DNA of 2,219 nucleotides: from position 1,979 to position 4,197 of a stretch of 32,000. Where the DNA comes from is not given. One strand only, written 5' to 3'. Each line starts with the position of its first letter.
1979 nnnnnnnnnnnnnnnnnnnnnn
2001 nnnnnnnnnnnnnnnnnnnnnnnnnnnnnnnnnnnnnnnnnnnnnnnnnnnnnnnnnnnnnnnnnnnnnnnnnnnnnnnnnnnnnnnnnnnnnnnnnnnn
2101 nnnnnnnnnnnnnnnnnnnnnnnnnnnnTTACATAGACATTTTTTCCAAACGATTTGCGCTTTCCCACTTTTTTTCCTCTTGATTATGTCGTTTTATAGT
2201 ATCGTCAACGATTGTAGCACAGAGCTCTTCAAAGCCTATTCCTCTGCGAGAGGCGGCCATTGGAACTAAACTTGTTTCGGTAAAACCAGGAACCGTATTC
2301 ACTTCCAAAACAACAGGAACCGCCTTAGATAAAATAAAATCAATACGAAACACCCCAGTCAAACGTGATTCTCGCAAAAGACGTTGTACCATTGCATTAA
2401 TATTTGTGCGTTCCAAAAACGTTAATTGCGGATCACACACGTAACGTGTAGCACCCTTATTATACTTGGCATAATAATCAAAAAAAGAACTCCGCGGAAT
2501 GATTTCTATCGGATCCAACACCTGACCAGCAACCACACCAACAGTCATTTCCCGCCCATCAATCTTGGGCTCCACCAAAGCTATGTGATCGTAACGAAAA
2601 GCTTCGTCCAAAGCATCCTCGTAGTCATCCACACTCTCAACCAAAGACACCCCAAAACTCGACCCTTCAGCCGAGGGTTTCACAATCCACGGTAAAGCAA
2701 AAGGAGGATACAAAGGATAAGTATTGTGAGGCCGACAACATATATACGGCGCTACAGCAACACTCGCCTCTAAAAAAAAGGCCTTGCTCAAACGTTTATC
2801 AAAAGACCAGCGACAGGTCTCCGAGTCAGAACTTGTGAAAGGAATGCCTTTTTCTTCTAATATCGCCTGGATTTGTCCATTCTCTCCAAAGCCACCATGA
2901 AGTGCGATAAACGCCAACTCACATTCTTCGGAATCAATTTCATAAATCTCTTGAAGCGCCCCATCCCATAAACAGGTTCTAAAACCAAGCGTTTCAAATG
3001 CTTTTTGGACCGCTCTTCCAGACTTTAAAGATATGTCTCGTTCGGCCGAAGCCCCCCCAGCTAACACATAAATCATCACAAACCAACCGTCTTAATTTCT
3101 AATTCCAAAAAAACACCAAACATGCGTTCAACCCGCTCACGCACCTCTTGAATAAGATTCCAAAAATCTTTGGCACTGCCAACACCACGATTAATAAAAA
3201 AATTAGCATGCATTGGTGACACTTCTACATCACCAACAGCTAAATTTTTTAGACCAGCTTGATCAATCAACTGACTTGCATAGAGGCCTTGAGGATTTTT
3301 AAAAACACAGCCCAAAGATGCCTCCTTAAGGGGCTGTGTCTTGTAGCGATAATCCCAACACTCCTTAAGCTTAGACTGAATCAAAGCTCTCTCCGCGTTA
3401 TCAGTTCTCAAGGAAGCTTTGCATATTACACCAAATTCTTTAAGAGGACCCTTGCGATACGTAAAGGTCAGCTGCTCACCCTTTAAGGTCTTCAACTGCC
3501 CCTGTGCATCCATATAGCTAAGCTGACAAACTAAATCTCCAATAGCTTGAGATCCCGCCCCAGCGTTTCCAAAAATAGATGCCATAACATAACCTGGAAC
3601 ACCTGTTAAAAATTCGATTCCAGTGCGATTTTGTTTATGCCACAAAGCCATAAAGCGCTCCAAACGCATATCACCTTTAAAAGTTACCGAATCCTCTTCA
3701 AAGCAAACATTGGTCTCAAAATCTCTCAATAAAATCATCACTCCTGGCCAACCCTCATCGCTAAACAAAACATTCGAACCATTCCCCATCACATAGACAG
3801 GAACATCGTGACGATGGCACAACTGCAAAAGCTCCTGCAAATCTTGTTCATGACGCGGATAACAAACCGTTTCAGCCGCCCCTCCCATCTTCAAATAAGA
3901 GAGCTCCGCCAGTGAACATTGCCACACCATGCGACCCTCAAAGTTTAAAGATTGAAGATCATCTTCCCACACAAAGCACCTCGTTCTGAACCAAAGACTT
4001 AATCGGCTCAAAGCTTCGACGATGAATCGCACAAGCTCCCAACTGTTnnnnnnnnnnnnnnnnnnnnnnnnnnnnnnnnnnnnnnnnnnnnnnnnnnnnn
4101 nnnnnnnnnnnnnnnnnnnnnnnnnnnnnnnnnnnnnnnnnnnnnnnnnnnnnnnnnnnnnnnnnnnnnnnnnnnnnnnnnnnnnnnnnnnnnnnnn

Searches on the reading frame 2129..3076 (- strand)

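Call 6: search_protein_families(library=pfam, proteins=[window:2129-3076:-], max_evalue=0.001)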
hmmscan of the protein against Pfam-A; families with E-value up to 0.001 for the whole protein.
window:2129-3076:- (315 aa): 5 families
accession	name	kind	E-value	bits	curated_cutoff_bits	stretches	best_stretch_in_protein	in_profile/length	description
PF07478.18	Dala_Dala_lig_C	-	4.4e-44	150.9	24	1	126-290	35-203/204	D-ala D-ala ligase C-terminus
PF01820.27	Dala_Dala_lig_N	-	8.8e-15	55.7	34.6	2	49-83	87-121/121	D-ala D-ala ligase N-terminus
PF02655.19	ATP-grasp_3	-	2.2e-05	25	23.2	1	128-261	32-155/160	ATP-grasp domain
PF08443.16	RimK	-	0.00036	20.6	21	0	126-268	39-172/188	RimK-like ATP-grasp domain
PF13535.11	ATP-grasp_4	-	0.00097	19.2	27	0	127-158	2-33/160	ATP-grasp domain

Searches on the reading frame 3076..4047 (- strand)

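Call 6: search_protein_families(library=pfam, proteins=[window:3076-4047:-], max_evalue=0.001)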
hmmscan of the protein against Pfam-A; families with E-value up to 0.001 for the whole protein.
window:3076-4047:- (323 aa): 2 families
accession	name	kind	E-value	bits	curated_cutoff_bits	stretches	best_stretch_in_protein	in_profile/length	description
PF02873.21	MurB_C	-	1.6e-29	102.4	27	1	223-321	2-99/99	UDP-N-acetylenolpyruvoylglucosamine reductase, C-terminal domain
PF01565.28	FAD_binding_4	-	2.4e-15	56.9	26.4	1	60-188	3-138/139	FAD binding domain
